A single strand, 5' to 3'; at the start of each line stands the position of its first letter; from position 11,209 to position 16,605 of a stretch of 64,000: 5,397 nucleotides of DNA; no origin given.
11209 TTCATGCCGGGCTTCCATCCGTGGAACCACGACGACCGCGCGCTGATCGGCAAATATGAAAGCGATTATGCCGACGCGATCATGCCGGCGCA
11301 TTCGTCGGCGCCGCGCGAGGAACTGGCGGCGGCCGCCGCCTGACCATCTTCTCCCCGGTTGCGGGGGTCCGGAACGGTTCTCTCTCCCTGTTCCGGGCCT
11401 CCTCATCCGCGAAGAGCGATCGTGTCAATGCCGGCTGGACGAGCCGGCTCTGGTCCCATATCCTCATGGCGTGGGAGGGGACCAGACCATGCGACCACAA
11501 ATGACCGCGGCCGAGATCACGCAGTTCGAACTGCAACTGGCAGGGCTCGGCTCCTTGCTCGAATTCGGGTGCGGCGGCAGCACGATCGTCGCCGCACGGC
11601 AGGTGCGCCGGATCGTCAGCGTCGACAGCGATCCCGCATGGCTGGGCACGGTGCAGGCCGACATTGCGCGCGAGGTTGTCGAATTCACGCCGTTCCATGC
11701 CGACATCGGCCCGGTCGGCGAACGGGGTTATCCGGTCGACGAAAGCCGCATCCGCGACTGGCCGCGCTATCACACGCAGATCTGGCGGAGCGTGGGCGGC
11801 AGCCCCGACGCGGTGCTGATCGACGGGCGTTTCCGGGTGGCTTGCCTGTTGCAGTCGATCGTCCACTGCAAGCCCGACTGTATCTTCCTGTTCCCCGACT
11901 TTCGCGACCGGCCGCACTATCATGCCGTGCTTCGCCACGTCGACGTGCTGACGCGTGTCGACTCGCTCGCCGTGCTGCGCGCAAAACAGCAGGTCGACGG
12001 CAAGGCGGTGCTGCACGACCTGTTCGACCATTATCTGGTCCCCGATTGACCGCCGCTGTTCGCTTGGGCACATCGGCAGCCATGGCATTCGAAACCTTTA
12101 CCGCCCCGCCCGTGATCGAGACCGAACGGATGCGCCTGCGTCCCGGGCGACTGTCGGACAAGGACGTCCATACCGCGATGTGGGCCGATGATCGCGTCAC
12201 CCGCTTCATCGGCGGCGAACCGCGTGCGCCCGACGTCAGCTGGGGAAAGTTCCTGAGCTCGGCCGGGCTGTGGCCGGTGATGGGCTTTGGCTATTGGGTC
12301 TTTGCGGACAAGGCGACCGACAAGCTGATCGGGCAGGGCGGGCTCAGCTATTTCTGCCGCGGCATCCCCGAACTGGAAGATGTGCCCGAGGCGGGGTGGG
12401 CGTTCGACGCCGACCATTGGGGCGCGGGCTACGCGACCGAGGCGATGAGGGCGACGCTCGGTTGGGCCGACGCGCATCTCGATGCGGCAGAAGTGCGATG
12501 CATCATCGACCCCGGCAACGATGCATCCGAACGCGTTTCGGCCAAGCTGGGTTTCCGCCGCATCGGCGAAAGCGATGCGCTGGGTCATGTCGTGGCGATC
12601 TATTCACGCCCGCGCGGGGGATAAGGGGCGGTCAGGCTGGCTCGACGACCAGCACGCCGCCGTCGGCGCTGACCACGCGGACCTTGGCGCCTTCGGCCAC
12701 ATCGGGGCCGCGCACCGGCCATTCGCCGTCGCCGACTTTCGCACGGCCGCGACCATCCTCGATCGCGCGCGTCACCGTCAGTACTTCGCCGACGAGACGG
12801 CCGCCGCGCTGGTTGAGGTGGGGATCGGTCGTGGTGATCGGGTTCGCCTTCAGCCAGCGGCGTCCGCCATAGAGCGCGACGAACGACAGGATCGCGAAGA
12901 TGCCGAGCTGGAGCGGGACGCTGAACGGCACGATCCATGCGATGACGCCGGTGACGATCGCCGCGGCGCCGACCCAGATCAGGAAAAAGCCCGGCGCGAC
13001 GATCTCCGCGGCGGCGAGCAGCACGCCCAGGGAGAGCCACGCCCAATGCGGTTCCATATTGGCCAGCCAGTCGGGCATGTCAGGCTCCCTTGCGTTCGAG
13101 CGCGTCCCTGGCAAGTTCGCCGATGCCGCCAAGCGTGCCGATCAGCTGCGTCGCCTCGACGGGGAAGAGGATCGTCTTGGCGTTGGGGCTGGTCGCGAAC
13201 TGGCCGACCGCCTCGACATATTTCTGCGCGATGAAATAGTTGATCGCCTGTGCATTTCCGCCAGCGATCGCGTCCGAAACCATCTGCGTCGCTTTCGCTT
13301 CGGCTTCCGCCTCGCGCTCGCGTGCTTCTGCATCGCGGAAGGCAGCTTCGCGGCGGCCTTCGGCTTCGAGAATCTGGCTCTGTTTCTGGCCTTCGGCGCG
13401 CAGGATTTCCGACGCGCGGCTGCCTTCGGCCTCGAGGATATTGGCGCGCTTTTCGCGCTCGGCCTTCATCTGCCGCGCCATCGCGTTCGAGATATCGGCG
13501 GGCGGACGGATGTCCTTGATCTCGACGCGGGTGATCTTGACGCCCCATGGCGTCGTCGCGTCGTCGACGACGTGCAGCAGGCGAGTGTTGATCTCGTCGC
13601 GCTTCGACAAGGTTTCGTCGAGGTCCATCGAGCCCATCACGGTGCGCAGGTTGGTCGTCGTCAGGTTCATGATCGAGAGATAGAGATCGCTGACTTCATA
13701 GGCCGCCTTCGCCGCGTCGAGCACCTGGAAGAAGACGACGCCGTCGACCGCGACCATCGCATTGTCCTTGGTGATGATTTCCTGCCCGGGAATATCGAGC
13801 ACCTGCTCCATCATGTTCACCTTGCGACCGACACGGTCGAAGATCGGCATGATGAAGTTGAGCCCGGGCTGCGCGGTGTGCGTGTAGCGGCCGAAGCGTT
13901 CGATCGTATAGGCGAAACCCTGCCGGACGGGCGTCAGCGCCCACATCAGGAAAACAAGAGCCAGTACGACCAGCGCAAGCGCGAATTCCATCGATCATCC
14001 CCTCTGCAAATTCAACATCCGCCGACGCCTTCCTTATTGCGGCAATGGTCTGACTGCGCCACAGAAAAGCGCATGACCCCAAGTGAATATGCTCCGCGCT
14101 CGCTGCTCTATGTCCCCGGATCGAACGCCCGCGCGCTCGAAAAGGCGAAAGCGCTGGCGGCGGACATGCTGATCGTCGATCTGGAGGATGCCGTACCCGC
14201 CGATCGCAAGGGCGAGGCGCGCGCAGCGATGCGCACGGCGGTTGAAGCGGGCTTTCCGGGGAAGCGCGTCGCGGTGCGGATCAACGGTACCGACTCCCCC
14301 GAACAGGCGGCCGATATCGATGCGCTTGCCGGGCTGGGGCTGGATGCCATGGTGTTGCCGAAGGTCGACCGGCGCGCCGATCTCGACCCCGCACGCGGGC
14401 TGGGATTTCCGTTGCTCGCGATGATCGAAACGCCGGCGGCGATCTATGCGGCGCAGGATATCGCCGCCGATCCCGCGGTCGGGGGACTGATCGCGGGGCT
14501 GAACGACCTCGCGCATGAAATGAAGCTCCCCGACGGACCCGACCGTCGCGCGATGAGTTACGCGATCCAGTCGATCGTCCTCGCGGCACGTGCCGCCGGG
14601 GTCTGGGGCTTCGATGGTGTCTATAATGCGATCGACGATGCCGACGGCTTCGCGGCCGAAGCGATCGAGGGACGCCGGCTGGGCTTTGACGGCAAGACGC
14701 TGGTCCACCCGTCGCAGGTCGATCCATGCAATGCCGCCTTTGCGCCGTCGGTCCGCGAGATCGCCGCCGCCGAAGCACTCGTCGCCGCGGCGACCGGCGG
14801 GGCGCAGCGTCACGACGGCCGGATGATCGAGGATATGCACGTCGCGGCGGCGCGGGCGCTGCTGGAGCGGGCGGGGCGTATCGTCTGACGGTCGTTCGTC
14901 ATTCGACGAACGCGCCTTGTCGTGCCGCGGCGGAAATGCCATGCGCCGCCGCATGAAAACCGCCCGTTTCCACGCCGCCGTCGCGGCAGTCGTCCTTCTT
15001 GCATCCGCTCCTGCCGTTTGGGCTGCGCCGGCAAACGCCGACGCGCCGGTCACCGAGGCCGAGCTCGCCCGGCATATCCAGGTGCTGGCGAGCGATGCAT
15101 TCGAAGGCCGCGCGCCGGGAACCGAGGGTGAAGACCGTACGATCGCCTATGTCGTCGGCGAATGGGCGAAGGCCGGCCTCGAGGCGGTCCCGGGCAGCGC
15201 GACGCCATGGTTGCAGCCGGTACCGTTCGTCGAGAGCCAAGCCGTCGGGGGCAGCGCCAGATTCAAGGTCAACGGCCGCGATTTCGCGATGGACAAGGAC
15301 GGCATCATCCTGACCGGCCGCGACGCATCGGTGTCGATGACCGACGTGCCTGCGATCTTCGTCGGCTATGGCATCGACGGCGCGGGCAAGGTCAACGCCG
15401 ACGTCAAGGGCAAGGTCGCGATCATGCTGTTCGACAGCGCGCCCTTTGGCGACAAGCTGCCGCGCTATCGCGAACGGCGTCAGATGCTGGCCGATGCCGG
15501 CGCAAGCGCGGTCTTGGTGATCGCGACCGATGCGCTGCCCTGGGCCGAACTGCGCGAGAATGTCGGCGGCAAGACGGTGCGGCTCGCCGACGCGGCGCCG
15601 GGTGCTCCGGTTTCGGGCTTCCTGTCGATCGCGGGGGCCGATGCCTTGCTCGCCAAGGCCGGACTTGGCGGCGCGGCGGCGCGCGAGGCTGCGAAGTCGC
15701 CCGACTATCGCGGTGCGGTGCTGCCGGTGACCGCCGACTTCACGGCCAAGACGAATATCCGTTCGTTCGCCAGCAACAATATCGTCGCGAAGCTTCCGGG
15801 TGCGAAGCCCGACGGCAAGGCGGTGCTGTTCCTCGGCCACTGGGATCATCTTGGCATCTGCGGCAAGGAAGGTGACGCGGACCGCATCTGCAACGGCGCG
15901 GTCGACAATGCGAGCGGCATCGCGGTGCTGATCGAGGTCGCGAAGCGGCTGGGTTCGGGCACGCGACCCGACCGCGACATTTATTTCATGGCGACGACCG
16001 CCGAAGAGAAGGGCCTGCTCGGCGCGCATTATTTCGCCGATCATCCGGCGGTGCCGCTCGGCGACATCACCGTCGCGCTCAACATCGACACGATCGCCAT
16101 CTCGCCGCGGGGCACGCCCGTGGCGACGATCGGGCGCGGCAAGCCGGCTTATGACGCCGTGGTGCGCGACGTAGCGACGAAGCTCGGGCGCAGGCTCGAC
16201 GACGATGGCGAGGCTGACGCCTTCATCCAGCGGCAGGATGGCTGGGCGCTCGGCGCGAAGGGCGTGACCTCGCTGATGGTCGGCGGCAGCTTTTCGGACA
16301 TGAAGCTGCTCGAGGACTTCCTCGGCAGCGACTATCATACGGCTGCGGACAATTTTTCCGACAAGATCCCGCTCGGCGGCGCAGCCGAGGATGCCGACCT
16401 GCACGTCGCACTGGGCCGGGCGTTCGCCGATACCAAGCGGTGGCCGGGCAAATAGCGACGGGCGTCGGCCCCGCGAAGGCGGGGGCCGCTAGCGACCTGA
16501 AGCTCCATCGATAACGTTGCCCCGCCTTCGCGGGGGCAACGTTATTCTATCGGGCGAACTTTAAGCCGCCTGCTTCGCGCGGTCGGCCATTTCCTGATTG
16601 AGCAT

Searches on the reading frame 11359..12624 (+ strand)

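Call 81: search_protein_families(library=pfam, proteins=[window:11359-12624:+], max_evalue=0.00001)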
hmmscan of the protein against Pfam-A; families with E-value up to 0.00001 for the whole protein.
window:11359-12624:+ (421 aa): 2 families
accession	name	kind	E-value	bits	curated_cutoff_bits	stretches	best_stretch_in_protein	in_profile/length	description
PF13302.13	Acetyltransf_3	-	2.2e-26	93.7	25.4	1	257-400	1-138/138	Acetyltransferase (GNAT) domain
PF00583.31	Acetyltransf_1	-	6.6e-06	26.8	20.7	0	311-399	34-116/116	Acetyltransferase (GNAT) family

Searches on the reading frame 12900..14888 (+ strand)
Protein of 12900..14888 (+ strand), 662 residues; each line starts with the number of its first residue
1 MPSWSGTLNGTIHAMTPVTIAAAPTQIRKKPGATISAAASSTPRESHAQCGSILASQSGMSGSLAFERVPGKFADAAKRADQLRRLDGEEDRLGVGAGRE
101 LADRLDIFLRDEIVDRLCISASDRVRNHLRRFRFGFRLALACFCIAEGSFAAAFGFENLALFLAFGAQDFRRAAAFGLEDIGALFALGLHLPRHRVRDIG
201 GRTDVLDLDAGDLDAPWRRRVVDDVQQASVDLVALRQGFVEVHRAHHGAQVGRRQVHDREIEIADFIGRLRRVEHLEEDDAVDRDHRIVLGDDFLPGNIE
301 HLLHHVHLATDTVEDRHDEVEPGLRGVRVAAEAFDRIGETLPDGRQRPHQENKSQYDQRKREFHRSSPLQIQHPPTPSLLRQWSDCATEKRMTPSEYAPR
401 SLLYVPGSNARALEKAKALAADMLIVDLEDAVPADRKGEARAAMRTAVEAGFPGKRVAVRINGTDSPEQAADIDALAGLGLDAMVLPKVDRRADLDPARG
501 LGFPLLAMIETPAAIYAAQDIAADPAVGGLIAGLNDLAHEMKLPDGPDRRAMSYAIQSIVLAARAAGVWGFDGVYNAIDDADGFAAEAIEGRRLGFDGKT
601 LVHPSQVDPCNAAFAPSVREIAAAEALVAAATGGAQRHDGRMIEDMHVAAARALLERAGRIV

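Call 81: search_protein_families(library=pfam, proteins=[window:12900-14888:+], max_evalue=0.00001)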
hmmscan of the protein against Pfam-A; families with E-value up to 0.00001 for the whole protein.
window:12900-14888:+ (662 aa): 2 families
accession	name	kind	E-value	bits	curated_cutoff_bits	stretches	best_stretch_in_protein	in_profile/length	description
PF03328.21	HpcH_HpaI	-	4.2e-39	134.5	25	1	400-604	1-221/221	HpcH/HpaI aldolase/citrate lyase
PF15617.12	C-C_Bond_Lyase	-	3.4e-10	40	28.4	1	572-658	218-315/320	C-C_Bond_Lyase of the TIM-Barrel fold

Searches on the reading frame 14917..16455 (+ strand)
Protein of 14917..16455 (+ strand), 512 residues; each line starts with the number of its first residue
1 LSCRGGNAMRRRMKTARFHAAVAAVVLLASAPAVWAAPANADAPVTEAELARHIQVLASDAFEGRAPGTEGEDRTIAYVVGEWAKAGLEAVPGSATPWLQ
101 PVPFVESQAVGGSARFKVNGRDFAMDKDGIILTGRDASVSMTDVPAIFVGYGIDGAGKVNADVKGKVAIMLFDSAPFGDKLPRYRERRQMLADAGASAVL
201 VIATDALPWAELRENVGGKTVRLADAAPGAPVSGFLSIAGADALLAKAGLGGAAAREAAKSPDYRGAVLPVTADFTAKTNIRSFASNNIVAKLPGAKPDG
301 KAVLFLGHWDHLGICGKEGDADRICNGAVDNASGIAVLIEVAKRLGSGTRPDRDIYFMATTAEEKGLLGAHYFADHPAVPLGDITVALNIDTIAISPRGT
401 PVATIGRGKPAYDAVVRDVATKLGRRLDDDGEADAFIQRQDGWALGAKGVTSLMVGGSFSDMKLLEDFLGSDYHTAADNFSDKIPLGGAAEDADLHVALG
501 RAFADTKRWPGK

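Call 81: search_protein_families(library=pfam, proteins=[window:14917-16455:+], max_evalue=0.00001)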
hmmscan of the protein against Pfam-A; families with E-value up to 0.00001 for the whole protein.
window:14917-16455:+ (512 aa): 2 families
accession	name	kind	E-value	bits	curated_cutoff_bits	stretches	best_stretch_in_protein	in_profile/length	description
PF04389.22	Peptidase_M28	-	2.5e-34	119.2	21.3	1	288-482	1-176/193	Peptidase family M28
PF05343.19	Peptidase_M42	-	3.2e-08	33.4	23.2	1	322-379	126-182/292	M42 glutamyl aminopeptidase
